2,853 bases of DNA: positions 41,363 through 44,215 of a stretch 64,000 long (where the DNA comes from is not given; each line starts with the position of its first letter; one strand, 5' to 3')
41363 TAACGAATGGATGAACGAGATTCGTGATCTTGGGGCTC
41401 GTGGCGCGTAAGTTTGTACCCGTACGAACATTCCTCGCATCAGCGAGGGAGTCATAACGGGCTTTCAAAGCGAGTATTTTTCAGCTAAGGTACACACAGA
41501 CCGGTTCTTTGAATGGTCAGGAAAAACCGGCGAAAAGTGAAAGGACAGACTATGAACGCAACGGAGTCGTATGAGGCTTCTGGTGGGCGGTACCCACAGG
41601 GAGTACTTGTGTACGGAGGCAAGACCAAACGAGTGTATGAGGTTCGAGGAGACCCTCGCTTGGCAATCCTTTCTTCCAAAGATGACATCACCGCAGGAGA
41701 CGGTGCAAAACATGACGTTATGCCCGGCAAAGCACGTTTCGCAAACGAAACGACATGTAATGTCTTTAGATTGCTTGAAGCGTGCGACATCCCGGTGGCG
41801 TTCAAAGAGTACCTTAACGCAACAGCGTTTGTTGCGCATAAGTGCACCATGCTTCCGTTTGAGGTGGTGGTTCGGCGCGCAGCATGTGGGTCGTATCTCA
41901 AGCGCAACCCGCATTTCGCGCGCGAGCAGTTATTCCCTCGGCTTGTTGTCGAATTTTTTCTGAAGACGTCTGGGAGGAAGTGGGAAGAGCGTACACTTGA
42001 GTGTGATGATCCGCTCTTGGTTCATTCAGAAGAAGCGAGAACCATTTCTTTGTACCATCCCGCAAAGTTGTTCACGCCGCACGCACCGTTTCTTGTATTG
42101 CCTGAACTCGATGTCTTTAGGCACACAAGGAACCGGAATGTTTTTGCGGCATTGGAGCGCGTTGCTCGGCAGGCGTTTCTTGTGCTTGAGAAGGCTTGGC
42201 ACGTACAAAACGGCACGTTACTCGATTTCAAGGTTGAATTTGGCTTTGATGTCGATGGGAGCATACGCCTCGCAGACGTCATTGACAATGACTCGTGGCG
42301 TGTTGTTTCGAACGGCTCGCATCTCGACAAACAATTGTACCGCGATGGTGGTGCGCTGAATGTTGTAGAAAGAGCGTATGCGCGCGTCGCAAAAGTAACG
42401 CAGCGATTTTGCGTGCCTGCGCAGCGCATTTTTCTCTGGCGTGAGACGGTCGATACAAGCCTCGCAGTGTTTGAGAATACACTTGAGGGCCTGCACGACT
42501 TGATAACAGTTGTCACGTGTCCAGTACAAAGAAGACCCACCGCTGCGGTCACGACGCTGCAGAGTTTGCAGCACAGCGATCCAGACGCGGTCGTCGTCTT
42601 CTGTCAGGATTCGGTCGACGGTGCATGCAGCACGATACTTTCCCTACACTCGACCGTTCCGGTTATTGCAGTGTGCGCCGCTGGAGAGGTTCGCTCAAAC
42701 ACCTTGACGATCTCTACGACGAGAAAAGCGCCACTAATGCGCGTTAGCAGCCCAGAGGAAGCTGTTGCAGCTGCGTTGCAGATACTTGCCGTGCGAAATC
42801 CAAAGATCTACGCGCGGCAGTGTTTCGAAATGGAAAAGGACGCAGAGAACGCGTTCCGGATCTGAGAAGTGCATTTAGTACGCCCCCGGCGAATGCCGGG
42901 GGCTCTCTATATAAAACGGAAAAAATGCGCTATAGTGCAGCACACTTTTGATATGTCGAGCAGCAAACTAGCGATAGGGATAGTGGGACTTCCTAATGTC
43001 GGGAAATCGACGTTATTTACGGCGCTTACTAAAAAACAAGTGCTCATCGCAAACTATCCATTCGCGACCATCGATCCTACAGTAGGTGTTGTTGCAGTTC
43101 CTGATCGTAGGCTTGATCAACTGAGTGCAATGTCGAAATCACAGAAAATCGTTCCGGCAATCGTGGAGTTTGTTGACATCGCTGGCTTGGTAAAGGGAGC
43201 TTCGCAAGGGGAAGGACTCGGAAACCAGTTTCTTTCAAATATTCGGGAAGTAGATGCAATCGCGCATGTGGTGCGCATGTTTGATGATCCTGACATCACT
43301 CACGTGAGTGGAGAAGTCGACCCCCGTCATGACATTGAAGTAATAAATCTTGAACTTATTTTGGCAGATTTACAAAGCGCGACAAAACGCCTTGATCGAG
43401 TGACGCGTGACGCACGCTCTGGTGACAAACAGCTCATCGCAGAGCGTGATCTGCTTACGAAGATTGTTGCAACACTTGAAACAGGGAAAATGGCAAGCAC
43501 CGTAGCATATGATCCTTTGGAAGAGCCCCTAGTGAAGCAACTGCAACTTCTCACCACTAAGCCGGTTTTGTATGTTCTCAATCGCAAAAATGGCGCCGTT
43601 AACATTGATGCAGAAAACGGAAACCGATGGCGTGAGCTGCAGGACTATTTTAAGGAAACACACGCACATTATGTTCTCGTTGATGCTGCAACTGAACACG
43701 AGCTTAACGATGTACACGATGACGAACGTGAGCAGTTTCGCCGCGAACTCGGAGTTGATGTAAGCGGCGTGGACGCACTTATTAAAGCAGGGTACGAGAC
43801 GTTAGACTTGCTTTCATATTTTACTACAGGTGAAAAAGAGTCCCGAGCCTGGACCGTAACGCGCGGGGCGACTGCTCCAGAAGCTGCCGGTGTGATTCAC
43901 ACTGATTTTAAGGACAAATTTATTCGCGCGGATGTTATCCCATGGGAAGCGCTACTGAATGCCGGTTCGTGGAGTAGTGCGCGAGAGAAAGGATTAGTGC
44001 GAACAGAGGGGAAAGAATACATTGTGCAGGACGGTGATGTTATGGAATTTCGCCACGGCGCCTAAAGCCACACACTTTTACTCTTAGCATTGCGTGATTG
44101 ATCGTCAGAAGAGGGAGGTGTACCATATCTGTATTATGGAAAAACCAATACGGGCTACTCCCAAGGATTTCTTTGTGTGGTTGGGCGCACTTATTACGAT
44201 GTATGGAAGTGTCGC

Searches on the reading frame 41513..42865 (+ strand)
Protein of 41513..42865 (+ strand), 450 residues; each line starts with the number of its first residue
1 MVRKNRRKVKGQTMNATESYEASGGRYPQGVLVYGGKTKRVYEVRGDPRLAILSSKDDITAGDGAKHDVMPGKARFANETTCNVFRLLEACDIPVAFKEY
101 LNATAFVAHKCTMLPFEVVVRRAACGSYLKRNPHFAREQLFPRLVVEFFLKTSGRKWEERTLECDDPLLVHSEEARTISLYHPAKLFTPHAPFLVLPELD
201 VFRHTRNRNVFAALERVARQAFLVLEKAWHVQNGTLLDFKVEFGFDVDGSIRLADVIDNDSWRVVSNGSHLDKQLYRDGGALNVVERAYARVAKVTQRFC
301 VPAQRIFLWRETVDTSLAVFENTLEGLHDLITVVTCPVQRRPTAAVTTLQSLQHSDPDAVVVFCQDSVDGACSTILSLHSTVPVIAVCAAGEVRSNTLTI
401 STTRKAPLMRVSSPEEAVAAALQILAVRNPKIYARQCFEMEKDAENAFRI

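Call 101: search_protein_families(library=pfam, proteins=[window:41513-42865:+], max_evalue=0.00001)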
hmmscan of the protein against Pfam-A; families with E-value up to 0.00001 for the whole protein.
window:41513-42865:+ (450 aa): 1 family
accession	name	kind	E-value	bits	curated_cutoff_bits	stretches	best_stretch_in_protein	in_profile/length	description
PF01259.24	SAICAR_synt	-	5.1e-41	141.4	20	2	33-153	2-120/233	SAICAR synthetase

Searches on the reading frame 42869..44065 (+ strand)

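Call 101: search_protein_families(library=pfam, proteins=[window:42869-44065:+], max_evalue=0.00001)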
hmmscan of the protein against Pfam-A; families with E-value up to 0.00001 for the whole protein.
window:42869-44065:+ (398 aa): 3 families
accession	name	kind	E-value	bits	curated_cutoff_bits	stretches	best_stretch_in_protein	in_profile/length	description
PF06071.19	YchF-GTPase_C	-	8.6e-35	119.2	27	1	314-396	1-83/84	Protein of unknown function (DUF933)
PF01926.29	MMR_HSR1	-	3.4e-22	79.1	21.9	1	36-143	2-89/113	50S ribosome-binding GTPase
PF02421.24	FeoB_N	-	6.9e-09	35.8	27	1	36-79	3-46/156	Ferrous iron transport protein B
